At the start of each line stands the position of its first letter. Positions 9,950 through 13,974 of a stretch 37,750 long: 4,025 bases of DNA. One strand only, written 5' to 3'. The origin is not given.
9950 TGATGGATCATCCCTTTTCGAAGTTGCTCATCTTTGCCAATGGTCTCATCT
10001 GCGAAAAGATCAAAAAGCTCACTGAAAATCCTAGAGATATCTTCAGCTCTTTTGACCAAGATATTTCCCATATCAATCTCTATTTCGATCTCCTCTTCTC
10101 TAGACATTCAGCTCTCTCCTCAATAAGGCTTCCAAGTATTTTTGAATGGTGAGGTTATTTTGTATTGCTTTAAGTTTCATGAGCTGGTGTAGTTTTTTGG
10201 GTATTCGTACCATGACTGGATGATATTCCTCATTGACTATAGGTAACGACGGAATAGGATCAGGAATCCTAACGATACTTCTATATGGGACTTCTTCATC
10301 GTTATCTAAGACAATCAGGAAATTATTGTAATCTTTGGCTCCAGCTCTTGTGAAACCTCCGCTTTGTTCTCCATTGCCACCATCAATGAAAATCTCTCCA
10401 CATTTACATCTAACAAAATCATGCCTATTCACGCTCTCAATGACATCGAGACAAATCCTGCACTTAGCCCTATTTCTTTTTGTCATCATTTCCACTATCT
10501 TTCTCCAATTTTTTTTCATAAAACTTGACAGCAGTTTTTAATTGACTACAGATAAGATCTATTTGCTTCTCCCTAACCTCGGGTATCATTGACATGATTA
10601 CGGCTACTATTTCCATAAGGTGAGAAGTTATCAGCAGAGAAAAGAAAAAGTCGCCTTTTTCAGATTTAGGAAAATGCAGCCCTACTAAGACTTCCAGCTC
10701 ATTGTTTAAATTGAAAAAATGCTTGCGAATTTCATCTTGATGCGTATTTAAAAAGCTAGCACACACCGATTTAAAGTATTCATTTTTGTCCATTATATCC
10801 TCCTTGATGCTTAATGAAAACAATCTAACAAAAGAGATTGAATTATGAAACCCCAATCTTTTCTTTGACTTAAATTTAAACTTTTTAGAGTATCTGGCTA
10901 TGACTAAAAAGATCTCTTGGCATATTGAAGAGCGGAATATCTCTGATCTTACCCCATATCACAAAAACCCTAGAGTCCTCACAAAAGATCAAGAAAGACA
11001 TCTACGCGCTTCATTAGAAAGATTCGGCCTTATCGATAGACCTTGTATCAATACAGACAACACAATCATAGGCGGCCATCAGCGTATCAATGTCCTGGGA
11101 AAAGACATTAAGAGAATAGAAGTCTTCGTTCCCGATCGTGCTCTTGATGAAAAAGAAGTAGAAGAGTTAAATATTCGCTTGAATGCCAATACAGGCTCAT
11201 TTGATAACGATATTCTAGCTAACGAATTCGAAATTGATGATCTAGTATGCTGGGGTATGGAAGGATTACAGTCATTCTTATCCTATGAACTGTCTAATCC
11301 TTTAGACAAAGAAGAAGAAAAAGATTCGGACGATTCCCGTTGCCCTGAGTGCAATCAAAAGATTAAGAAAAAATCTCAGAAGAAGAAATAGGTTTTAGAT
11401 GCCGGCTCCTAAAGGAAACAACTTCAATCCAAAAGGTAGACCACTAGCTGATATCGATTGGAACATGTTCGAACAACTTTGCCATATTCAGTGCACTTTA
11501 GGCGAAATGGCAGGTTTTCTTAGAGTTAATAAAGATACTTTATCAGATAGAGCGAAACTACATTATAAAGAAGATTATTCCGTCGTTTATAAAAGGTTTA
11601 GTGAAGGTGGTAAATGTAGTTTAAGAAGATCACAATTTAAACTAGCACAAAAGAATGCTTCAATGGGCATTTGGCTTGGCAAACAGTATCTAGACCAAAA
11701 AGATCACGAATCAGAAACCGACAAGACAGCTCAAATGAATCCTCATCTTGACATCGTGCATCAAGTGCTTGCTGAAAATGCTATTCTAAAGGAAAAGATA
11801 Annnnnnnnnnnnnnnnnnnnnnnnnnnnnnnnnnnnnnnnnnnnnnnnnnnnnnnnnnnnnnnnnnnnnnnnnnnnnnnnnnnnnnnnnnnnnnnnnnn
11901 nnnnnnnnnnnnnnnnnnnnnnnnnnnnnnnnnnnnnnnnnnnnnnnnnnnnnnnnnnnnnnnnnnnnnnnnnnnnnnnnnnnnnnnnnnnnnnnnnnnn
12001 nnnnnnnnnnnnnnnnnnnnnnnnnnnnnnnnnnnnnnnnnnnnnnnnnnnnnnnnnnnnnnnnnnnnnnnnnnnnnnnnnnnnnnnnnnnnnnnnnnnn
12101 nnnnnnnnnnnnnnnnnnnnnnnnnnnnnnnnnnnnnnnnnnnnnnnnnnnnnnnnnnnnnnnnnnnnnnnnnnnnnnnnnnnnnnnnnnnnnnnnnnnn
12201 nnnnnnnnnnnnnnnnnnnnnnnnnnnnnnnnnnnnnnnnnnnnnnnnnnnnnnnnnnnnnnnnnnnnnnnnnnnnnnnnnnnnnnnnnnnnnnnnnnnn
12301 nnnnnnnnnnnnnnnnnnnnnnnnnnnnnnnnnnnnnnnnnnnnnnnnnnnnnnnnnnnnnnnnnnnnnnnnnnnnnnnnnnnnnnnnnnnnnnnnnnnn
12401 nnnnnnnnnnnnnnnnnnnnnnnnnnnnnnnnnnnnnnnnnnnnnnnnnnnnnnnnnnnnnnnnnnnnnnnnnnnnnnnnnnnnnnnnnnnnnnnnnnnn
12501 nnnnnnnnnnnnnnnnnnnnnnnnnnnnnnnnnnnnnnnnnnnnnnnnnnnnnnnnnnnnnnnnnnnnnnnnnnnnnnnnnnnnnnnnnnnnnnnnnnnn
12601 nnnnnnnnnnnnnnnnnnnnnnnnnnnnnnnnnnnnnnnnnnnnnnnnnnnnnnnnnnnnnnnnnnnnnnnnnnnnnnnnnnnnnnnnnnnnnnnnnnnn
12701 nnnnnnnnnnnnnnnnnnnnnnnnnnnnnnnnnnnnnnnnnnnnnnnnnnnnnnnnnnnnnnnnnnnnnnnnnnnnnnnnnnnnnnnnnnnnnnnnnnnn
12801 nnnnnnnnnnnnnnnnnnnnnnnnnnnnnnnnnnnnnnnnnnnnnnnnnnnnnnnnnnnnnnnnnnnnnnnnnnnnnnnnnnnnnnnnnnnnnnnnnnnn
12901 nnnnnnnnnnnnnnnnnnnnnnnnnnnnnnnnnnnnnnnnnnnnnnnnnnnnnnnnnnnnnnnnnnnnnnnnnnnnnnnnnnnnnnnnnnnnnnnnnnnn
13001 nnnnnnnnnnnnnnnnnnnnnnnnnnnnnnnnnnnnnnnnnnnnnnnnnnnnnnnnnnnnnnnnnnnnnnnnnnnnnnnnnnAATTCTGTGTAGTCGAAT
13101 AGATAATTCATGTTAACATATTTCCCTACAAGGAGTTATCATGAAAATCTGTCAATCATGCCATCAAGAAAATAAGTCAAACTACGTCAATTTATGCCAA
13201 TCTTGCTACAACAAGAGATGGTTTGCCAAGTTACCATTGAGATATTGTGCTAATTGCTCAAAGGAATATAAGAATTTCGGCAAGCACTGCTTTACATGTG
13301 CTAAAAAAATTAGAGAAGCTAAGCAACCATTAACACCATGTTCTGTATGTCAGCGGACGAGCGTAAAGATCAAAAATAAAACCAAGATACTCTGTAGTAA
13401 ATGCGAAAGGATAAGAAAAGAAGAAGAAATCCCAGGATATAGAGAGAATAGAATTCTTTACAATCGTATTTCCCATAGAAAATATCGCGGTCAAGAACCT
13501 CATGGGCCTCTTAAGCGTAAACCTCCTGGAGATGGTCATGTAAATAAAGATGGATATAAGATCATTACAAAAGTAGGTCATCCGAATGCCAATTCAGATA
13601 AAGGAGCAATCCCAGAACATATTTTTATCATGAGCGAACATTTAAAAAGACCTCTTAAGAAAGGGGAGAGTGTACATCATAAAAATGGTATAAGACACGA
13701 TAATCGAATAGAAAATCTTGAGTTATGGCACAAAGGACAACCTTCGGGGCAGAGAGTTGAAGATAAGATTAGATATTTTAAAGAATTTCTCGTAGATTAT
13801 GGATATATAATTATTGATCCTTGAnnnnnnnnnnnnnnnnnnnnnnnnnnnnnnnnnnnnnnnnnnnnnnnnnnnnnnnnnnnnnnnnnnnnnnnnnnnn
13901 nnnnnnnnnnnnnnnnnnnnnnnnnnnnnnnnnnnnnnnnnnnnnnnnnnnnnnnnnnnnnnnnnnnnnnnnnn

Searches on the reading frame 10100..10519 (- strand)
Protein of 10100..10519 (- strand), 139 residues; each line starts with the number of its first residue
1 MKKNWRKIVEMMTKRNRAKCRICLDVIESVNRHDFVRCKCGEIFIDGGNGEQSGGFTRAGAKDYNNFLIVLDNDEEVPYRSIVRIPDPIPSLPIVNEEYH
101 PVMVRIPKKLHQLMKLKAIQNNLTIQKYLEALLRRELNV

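Call 47: search_protein_families(library=pfam, max_evalue=0.01, proteins=[window:10100-10519:-])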
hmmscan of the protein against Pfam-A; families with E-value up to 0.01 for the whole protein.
window:10100-10519:- (139 aa): 1 family
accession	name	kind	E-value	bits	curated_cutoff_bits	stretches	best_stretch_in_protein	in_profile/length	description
PF24749.2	DUF7695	-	2.8e-16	59.4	25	1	14-50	3-39/58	Domain of unknown function (DUF7695)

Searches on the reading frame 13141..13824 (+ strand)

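Call 48: search_protein_families(library=pfam, max_evalue=0.01, proteins=[window:13141-13824:+])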
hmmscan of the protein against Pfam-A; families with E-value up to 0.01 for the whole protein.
window:13141-13824:+ (227 aa): 1 family
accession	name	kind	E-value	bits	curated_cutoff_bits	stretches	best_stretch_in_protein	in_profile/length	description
PF13392.12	HNH_3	-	1.3e-07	31.6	24.8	1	171-195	14-38/46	HNH endonuclease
